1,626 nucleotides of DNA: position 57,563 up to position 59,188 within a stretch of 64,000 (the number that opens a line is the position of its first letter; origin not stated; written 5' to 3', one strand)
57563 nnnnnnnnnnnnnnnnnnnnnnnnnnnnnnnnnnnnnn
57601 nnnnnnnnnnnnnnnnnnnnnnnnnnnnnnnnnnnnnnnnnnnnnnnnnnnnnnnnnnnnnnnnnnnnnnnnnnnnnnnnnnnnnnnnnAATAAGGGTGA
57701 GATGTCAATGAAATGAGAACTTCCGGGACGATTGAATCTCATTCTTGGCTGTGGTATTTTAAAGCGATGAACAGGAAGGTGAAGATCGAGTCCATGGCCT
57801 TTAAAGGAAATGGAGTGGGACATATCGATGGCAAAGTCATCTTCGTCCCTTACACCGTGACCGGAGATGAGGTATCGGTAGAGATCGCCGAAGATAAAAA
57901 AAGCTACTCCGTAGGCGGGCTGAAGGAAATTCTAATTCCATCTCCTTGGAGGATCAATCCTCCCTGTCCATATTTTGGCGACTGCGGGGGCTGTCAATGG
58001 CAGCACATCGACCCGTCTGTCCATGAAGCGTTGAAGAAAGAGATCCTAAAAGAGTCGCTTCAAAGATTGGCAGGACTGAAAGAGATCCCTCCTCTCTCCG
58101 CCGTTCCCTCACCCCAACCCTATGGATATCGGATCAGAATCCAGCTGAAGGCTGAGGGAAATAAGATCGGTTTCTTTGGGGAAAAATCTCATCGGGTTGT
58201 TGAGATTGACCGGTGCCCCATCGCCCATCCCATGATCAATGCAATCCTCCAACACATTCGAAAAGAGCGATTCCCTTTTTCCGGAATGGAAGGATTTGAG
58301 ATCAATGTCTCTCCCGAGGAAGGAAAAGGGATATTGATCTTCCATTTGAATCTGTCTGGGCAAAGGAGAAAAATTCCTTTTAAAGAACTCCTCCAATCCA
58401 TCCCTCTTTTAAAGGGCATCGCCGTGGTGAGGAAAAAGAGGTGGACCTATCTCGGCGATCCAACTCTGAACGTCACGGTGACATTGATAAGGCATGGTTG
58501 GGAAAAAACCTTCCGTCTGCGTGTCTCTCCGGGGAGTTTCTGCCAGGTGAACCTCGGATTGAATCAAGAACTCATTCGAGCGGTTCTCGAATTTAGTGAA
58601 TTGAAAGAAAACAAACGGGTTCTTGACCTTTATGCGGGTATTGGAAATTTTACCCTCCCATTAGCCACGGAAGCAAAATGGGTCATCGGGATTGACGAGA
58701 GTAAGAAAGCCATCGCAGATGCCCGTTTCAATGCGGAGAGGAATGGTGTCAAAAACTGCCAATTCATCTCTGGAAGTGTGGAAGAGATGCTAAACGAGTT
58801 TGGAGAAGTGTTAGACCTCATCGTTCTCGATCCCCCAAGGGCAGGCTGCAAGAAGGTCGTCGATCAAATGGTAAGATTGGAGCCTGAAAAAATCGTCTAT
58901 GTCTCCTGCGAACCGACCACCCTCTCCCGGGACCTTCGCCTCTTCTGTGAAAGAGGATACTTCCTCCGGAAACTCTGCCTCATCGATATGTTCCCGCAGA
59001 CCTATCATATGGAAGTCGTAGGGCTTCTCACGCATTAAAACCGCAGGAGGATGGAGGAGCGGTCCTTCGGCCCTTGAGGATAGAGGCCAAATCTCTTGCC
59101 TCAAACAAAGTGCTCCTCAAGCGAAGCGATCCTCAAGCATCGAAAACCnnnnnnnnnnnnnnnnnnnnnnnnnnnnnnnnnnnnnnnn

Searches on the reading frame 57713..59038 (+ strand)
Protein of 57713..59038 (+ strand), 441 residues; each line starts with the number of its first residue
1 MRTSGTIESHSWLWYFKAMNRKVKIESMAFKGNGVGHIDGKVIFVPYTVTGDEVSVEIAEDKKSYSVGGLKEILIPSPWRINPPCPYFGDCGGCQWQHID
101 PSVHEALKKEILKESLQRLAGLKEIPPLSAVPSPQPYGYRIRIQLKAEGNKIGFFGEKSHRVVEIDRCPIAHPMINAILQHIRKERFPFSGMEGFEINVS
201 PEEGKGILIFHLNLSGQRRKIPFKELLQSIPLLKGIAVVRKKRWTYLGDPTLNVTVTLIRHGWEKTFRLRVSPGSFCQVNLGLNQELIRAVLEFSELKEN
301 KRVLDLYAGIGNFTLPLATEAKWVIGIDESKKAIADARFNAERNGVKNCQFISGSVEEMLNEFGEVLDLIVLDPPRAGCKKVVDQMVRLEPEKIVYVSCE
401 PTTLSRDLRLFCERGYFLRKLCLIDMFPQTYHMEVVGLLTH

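Call 39: search_protein_families(library=pfam, proteins=[window:57713-59038:+], max_evalue=0.00001)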
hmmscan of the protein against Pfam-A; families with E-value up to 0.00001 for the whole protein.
window:57713-59038:+ (441 aa): 8 families
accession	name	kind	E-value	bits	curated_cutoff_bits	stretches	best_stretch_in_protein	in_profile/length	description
PF05958.17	tRNA_U5-meth_tr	-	2.3e-28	99.7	23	1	139-439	35-354/357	tRNA (Uracil-5-)-methyltransferase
PF13847.12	Methyltransf_31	-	2.1e-14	53.9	27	1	298-404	2-115/145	Methyltransferase domain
PF05175.20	MTS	-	6.1e-09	36.2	23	1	269-380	4-112/170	Methyltransferase small domain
PF13649.12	Methyltransf_25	-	6.9e-08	33.5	27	1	303-372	1-70/97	Methyltransferase domain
PF01938.26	TRAM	-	4.1e-07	30.2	21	1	22-67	9-57/61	TRAM domain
PF02475.24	TRM5-TYW2_MTfase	-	5.8e-07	30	28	1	297-385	34-123/164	TRM5/TYW2 methyltransferase domain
PF03602.21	Cons_hypoth95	-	7.3e-07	29.5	24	1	299-400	41-153/182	Conserved hypothetical protein 95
PF09445.16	Methyltransf_15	-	3.1e-06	27.3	22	1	301-392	2-101/165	RNA cap guanine-N2 methyltransferase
